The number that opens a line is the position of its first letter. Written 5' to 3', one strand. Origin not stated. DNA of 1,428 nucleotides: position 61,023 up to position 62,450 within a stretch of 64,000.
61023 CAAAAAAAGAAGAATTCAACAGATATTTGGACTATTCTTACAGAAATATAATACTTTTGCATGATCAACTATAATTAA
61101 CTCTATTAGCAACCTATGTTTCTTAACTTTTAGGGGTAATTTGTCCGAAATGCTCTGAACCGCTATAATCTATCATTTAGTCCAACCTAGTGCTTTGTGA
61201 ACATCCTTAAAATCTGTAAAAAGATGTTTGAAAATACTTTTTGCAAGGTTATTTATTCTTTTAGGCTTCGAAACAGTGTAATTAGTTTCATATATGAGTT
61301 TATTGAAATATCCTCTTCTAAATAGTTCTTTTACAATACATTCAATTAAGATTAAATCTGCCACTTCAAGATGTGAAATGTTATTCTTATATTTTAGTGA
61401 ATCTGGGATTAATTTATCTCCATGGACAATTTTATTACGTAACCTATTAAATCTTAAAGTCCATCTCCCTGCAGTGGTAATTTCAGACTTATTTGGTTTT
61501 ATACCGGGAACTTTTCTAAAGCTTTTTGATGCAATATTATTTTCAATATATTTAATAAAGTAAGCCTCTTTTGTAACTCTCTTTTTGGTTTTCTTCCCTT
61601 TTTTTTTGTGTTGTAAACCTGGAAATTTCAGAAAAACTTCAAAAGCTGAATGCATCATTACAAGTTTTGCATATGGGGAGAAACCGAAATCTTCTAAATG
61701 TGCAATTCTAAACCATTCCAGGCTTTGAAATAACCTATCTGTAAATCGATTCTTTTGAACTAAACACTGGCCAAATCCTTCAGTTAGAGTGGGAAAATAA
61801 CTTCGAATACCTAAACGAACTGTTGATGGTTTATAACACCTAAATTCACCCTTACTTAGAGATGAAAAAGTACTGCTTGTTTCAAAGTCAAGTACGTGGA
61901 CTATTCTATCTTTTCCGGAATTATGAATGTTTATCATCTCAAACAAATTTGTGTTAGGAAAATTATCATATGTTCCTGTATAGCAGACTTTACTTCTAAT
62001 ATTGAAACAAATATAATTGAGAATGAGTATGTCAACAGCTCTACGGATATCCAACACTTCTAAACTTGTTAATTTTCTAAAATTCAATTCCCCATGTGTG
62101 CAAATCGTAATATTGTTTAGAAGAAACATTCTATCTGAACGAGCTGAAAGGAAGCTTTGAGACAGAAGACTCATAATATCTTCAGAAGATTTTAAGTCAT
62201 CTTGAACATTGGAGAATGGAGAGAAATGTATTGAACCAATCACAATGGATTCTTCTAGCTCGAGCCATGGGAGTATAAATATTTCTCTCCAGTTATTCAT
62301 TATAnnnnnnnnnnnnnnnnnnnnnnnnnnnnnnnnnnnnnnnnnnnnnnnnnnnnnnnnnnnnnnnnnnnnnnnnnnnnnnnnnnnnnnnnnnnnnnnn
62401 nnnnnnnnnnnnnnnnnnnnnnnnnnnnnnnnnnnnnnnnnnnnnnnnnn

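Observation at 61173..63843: Uncharacterised three-gene operon (UDG-fold protein, AbiJ-N-terminal-like protein, HEPN Rx4H protein) appended to a type I hsdR gene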

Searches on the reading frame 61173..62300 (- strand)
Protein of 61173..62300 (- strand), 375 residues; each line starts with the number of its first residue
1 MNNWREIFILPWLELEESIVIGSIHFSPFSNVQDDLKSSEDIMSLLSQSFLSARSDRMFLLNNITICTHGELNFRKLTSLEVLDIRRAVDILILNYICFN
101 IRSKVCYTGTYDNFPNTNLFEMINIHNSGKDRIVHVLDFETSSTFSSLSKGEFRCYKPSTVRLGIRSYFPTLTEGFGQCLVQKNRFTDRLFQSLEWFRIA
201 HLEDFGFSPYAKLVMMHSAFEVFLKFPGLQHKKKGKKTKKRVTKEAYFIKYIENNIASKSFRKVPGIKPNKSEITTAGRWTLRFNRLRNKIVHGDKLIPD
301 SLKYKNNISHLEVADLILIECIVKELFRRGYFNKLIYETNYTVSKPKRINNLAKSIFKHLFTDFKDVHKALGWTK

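Call 4: search_protein_families(library=pfam, proteins=[window:61173-62300:-], max_evalue=1)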
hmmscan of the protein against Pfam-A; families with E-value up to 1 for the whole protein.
window:61173-62300:- (375 aa): 1 family
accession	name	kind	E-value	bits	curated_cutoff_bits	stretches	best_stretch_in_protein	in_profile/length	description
PF18735.6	HEPN_RiboL-PSP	-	0.14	12.5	28.4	1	231-316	99-179/191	RiboL-PSP-HEPN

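Call 5: search_protein_families(library=padloc, proteins=[window:61173-62300:-], max_evalue=1)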
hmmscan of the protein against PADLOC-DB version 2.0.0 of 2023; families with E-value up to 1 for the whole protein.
window:61173-62300:- (375 aa): 0 families

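Call 7: search_protein_families(library=ncbifam, proteins=[window:61173-62300:-], max_evalue=1)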
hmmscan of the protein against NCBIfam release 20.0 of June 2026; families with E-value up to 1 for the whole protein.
window:61173-62300:- (375 aa): 0 families

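Call 10: find_homologous_proteins(query=window:61173-62300:-, max_evalue=0.001)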
Query window:61173-62300:- (375 aa): 3 proteins with E <= 0.001 among 1368 candidates.
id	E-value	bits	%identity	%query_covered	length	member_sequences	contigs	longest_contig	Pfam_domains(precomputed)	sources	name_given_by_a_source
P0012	1.7e-251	852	100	100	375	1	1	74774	-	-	-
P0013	3.0e-41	160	30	100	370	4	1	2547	-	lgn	-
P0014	7.7e-40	155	31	100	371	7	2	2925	-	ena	-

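Call 12: find_encoding_contigs(protein=P0013, flank=10000, max_places=6)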
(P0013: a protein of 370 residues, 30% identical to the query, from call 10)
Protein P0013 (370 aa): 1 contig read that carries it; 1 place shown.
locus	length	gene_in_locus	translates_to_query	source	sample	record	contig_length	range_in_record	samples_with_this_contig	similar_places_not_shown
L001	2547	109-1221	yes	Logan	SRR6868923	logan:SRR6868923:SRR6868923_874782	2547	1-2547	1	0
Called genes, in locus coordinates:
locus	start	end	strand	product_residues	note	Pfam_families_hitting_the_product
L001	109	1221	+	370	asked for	-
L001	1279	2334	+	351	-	-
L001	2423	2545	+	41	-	?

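Call 13: find_encoding_contigs(protein=P0014, flank=10000, max_places=6)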
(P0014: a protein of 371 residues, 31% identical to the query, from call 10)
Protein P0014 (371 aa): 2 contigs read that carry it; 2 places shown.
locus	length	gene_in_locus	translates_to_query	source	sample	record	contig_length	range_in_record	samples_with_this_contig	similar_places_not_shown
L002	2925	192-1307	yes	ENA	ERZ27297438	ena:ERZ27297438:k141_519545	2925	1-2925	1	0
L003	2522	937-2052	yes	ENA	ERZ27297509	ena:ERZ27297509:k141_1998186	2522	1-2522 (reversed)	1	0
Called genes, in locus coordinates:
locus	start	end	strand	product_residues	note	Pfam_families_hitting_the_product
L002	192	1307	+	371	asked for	-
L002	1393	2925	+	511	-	?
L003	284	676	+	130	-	-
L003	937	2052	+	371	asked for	-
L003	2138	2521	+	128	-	?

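Call 20: search_protein_families(library=pfam, proteins=[L001:1279-2334:+, L002:1393-2925:+, L003:284-676:+], max_evalue=0.1)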
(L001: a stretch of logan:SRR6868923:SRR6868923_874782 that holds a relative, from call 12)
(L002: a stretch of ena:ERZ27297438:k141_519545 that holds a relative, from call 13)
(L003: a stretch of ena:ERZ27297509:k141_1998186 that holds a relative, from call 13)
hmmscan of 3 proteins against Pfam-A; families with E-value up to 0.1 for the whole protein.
L001:1279-2334:+ (351 aa): 0 families

L002:1393-2925:+ (511 aa): 0 families

L003:284-676:+ (130 aa): 11 families
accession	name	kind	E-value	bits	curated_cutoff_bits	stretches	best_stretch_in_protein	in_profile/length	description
PF25274.1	MJ0548_C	-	0.00078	20.1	27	1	11-59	8-55/97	Connectase MJ0548-like, C-terminal domain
PF25076.1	LIM_FHL2-3_N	-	0.0014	19.2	35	0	75-85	18-28/28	FHL2/3 N-terminal LIM domain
PF01780.25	Ribosomal_L37ae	-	0.0036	17.8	21.9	1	93-122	44-73/85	Ribosomal L37ae protein family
PF08172.17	CASP_C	-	0.0045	16.8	28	1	21-51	109-139/252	CASP C terminal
PF25450.1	Rab11-FIP3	-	0.0072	17.1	31.9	1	15-56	52-93/125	Rab11-FIP3-like domain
PF20994.3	CENPU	-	0.013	15.5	27.8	1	19-60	101-142/200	CENPU protein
PF07407.17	Seadorna_VP6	-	0.015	14.9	27.2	1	18-61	3-46/399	Seadornavirus VP6 protein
PF06005.17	ZapB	-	0.021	15.7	31.5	1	25-54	19-48/71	Cell division protein ZapB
PF04977.20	DivIC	-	0.023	15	28.9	1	17-58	17-59/80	Septum formation initiator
PF15397.11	DUF4618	-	0.025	14.5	34.9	1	15-65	184-234/258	Domain of unknown function (DUF4618)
PF02620.22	YceD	-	0.079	13.4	33.2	1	35-89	43-98/119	Large ribosomal RNA subunit accumulation protein YceD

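Call 21: search_protein_families(library=padloc, proteins=[L001:1279-2334:+, L002:1393-2925:+, L003:284-676:+], max_evalue=0.1)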
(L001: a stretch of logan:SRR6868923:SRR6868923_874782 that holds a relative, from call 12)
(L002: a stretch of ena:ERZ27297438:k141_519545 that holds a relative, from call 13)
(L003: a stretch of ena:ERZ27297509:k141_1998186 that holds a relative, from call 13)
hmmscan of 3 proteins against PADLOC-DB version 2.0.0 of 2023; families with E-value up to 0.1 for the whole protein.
L001:1279-2334:+ (351 aa): 0 families

L002:1393-2925:+ (511 aa): 0 families

L003:284-676:+ (130 aa): 1 family
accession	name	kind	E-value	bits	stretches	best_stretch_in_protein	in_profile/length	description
PDLC03977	PD-Lambda-1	-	0.0068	13.3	1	16-95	92-169/496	-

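Call 37: search_solved_structures(query=A1, max_evalue=10, show_alignments=2)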
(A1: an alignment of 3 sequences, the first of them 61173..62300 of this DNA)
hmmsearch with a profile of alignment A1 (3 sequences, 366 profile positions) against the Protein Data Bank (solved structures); distinct sequences matched with E-value up to 10: 0.

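Call 39: search_protein_representatives(alignment_id=A1)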
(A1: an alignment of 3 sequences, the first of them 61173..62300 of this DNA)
Query: 3 sequences, 366 profile positions. Proteins with E-value up to 0.001 (for the whole library): 649; up to 1e-10: 403; up to 1e-30: 147. The best 150 are listed.
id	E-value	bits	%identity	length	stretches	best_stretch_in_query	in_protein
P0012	2.0e-177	606.3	-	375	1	1-366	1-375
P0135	5.2e-150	516.0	-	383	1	3-366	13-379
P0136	5.4e-120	417.3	-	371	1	4-365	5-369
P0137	7.1e-110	384.0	-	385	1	7-366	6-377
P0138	6.9e-107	374.2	-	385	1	5-365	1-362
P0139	8.6e-107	373.8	-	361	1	1-365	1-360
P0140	6.1e-106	371.0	-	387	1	4-365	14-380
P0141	1.4e-102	359.9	-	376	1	10-365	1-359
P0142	1.9e-97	343.1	-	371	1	3-365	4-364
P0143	9.9e-97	340.7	-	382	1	2-365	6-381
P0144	6.7e-94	331.4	-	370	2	6-323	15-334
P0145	1.0e-91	324.3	-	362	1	4-366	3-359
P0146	1.5e-90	320.4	-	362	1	6-366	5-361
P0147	2.0e-90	320.0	-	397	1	5-365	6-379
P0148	5.3e-90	318.6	-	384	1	6-323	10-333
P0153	5.4e-87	308.7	-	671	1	6-365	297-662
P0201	1.1e-56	208.9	-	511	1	4-365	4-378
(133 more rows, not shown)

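Call 42: search_protein_families(library=pfam, alignment_id=A4, max_evalue=0.01)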
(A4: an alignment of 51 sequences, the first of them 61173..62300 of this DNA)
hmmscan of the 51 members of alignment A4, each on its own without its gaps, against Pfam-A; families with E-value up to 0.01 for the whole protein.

A. member 1, window:61173-62300:- (375 aa): 0 families

B. families by the number of members that match (of 51 scanned): 2 families
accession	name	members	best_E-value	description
PF18739.6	HEPN_Apea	4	3.2e-05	Apea-like HEPN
PF19482.4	DUF6018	1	0.0076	Family of unknown function (DUF6018)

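Call 46: find_related_loci(query=A5, collection=genome_contigs, flank=10000)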
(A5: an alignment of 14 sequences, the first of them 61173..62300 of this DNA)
Query A5 (375 aa) in genome_contigs; peptide patterns used: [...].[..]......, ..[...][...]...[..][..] (x = any residue, [..] = any of these).
42 stretches matched a pattern; 22 encode a relative of the query (tblastn E <= 1e-3); 22 distinct loci.
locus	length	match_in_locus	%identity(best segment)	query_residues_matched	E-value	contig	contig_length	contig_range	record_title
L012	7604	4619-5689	30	6-373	1e-47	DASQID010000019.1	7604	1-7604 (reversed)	MAG TPA_asm: Acidobacteriota bacterium isolate SMAG_U11850 k141_113054, whole genome shotgun sequence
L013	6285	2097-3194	31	6-375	5e-47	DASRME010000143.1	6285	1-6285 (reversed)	MAG TPA_asm: Atribacterota bacterium isolate SMAG_U10207 k141_95087, whole genome shotgun sequence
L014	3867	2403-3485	30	10-375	2e-45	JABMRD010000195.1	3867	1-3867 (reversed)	MAG: Actinomycetota bacterium isolate bin.63 k141_6572242, whole genome shotgun sequence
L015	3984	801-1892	28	6-374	1e-40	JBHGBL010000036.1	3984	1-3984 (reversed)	MAG: Vicinamibacterales bacterium isolate SBS.BIN.101 SBSBIN101_contig_36, whole genome shotgun sequence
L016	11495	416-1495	29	7-375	6e-40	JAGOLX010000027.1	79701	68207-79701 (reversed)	MAG: Phycisphaerae bacterium isolate Go_SlDig_bin_445 Go_SlDig_685_length_79701_cov_11.813809, whole genome shotgun sequ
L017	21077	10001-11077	30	1-373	8e-39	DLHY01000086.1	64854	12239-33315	MAG TPA_asm: Chloracidobacterium sp. UBA7656 UBA7656_contig_341, whole genome shotgun sequence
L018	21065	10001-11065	31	7-375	1e-38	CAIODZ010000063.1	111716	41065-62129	MAG: uncultured Phycisphaerales bacterium isolate A3_bin-117 genome assembly, contig: bin-117:63/70, whole genome shotgu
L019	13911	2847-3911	30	7-375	2e-38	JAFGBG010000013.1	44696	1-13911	MAG: Sedimentisphaerales bacterium isolate Zod_Metabat.1017 k87_565335, whole genome shotgun sequence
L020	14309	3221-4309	27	6-374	1e-36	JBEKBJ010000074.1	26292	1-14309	MAG: Candidatus Binatia bacterium isolate SPRUCE 133 SPRUCE_133_74, whole genome shotgun sequence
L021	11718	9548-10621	28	7-373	6e-35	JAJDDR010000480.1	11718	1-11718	MAG: Phycisphaerae bacterium isolate OFTM285 OFTM285_479, whole genome shotgun sequence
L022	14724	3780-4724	29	10-333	3e-31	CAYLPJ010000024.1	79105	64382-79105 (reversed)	MAG TPA_asm: uncultured Planctomycetaceae bacterium isolate SRP141376_co2_254 genome assembly, contig: NODE_798_length_7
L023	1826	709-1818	31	7-373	1e-28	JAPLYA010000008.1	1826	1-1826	MAG: Candidatus Pacearchaeota archaeon isolate LacPavin_0920_SED4_MAG_33_8 LacPavin_0920_SED4_scaffold_1432826, whole ge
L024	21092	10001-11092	30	1-373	2e-49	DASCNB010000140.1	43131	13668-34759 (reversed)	MAG TPA_asm: Nitrospinota bacterium isolate Fu_MAG_119 c_000000824150, whole genome shotgun sequence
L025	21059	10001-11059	25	7-373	4e-28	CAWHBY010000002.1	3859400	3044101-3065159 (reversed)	MAG: uncultured Phycisphaerae bacterium isolate MFD00905.bin.1.20 genome assembly, contig: contig_19850, whole genome sh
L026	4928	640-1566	27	61-375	1e-27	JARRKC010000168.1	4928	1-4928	MAG: Acidobacteriota bacterium isolate Spart_036_MAG scaffold_46399, whole genome shotgun sequence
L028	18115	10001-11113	25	6-373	4e-24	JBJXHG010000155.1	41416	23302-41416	MAG: Planctomycetota bacterium isolate F1F2.bin.111 k127_2757493, whole genome shotgun sequence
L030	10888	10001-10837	28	6-304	2e-20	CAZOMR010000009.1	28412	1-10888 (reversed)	MAG TPA_asm: uncultured bacterium isolate binchicken_co19_524 genome assembly, contig: NODE_2371_length_28412_cov_7.3261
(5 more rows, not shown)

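Call 50: search_protein_families(library=pfam, proteins=[L012:1221-4562:+, L012:213-1217:+, L021:6006-9530:+, L021:4937-5926:+, L030:8608-9981:+, L030:7347-8600:+, L013:406-1923:+, L013:3283-4809:+, L028:8205-9974:+, L028:3075-6584:+], max_evalue=0.00001)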
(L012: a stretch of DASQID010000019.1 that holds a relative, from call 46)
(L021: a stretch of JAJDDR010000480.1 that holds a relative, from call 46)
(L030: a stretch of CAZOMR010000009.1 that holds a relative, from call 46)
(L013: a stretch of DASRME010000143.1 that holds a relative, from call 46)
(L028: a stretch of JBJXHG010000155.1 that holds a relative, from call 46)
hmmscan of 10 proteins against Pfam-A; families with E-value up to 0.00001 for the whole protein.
L012:1221-4562:+ (1113 aa): 2 families
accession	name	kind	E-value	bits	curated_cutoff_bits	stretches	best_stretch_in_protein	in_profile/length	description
PF18731.6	HEPN_Swt1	-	3.1e-36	124.6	27.5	1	11-123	1-115/115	Swt1-like HEPN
PF04465.17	DUF499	-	6.3e-28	97.5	23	1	291-696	26-426/1024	Protein of unknown function (DUF499)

L012:213-1217:+ (334 aa): 0 families

L021:6006-9530:+ (1174 aa): 5 families
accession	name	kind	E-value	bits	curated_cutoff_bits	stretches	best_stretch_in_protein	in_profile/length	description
PF13020.12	NOV_C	-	1e-18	67.6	22.1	1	1046-1141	1-91/91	Protein NO VEIN, C-terminal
PF00271.37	Helicase_C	-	2.5e-18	66.8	23.5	1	504-626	4-110/110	Helicase conserved C-terminal domain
PF00176.29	SNF2-rel_dom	-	5.1e-16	59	24.9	1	148-320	21-194/290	SNF2-related domain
PF04851.21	ResIII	-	7.6e-12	45.9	22.5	1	126-290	3-163/164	Type III restriction enzyme, res subunit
PF00270.35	DEAD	-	3.1e-06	27.5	26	1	148-292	18-162/167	DEAD/DEAH box helicase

L021:4937-5926:+ (329 aa): 2 families
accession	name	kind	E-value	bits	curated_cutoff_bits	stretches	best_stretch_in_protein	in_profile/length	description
PF00589.27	Phage_integrase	-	4.9e-21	75.7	27.1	1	141-314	4-167/172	Phage integrase family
PF02899.23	Phage_int_SAM_1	-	4e-10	40.3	22.3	1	38-114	8-82/83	Phage integrase, N-terminal SAM-like domain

L030:8608-9981:+ (457 aa): 2 families
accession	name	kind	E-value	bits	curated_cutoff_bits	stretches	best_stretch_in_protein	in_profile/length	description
PF01547.30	SBP_bac_1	-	2.3e-24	87.4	26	1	53-362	2-304/307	Bacterial extracellular solute-binding protein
PF13416.11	SBP_bac_8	-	2.4e-18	67.4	27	1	67-389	8-274/279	Bacterial extracellular solute-binding protein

L030:7347-8600:+ (417 aa): 1 family
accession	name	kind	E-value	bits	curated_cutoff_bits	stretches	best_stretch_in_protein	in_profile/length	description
PF01808.24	AICARFT_IMPCHas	-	1.3e-62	212.5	25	1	48-315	76-311/311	AICARFT/IMPCHase bienzyme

L013:406-1923:+ (505 aa): 1 family
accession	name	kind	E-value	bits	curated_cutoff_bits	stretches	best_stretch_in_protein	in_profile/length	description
PF00078.32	RVT_1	-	2.8e-14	53.8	29.6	1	150-299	54-189/205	Reverse transcriptase (RNA-dependent DNA polymerase)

L013:3283-4809:+ (508 aa): 0 families

L028:8205-9974:+ (589 aa): 1 family
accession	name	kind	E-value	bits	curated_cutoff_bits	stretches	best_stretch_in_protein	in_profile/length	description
PF16263.11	DUF4917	-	1.9e-70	238.2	28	1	269-586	1-311/311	Domain of unknown function (DUF4917)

L028:3075-6584:+ (1169 aa): 5 families
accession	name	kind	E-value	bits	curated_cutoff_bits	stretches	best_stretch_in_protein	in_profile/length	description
PF00271.37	Helicase_C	-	1.9e-24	86.5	23.5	1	510-614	10-110/110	Helicase conserved C-terminal domain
PF00176.29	SNF2-rel_dom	-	1.5e-17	64.1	24.9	1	126-382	21-269/290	SNF2-related domain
PF13020.12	NOV_C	-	1.2e-16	61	22.1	1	1042-1130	1-90/91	Protein NO VEIN, C-terminal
PF04851.21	ResIII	-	6.7e-15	55.8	22.5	1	104-273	3-164/164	Type III restriction enzyme, res subunit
PF00270.35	DEAD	-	1.5e-08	35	26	1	124-275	16-164/167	DEAD/DEAH box helicase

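Call 51: predict_structure(alignment_id=A4)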
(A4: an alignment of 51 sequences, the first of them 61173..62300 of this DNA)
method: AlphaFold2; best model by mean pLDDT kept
length: 375 residues; sequences in the alignment: 51
mean_pLDDT: 86.9   pTM: 0.89
mean pLDDT of the five models: 86.9, 85.5, 85.0, 84.6, 84.4
residues with pLDDT >= 90: 230; 70-90: 93; 50-70: 48; < 50: 4
segments of 3 or more residues with pLDDT < 50: 141-143
pLDDT, mean of each block of 10 residues (from residue 1): 82 94 96 87 84 83 93 91 96 95 86 86 86 65 54 84 81 92 95 97 93 98 90 66 92 96 84 93 97 97 95 97 94 73 56 71 89 96
secondary structure, 60 per line:
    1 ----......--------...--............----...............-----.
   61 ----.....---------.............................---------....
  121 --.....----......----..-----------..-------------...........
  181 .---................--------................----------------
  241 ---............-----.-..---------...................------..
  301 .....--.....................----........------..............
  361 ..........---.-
elements in order: E5-10 E19-21 E24-28 H29-35 H40-52 E65-69 H79-107 H117-120 E123-127 E132-137 H170-181 H185-200 H209-224 H244-255 H276-292 H299-302 E303-305 H310-328 H333-340 H347-370
